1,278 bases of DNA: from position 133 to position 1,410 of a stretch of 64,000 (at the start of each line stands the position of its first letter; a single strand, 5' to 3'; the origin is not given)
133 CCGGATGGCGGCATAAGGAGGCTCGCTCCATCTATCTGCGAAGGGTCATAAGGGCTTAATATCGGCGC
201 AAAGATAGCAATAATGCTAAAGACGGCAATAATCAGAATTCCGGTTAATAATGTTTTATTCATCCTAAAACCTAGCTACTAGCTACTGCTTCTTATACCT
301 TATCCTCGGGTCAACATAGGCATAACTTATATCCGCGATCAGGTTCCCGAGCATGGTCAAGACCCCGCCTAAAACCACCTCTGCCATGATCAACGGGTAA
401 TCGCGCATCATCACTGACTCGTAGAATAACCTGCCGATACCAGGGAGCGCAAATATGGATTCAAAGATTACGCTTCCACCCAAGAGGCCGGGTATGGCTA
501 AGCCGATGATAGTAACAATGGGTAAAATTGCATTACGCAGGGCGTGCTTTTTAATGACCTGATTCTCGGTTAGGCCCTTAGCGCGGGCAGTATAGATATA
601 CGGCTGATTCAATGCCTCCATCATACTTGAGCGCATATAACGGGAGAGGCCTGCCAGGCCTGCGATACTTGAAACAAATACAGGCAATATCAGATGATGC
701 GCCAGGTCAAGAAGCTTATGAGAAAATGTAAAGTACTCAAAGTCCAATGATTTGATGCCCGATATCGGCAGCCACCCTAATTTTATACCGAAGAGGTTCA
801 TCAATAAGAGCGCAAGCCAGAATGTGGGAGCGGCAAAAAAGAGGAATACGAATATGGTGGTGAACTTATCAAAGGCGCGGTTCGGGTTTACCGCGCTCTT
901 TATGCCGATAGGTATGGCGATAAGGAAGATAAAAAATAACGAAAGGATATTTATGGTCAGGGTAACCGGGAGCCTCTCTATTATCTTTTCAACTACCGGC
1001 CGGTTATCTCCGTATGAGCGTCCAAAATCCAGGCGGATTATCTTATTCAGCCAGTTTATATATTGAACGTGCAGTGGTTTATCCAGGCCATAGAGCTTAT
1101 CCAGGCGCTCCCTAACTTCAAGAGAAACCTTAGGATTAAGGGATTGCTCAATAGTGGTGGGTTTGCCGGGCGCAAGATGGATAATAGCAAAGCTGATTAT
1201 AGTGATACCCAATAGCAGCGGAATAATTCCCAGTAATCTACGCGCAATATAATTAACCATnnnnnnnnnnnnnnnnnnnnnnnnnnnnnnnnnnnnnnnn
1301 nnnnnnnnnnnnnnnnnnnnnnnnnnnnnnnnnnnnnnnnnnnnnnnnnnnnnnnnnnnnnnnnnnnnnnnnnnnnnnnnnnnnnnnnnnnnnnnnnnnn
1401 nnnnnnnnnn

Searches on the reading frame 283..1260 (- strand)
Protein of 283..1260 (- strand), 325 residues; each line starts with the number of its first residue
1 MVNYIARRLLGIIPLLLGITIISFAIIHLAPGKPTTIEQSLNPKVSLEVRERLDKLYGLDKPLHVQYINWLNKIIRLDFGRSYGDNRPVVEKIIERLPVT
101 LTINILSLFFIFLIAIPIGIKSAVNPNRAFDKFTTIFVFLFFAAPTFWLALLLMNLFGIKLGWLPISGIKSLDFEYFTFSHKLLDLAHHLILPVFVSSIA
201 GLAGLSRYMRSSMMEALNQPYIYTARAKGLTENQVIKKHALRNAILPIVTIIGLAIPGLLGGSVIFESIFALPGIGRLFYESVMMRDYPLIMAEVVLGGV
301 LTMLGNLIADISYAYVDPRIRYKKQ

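Call 8: search_protein_families(library=pfam, proteins=[window:283-1260:-], max_evalue=0.001)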
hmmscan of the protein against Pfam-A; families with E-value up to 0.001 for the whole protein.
window:283-1260:- (325 aa): 2 families
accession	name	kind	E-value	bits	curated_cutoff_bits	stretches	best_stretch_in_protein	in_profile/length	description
PF00528.27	BPD_transp_1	-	4.4e-43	147.6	26.4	1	115-321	1-183/184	Binding-protein-dependent transport system inner membrane component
PF19300.4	BPD_transp_1_N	-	2.2e-11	44.4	23.8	1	1-103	1-113/114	Binding-prot-dependent transport system membrane comp, N-term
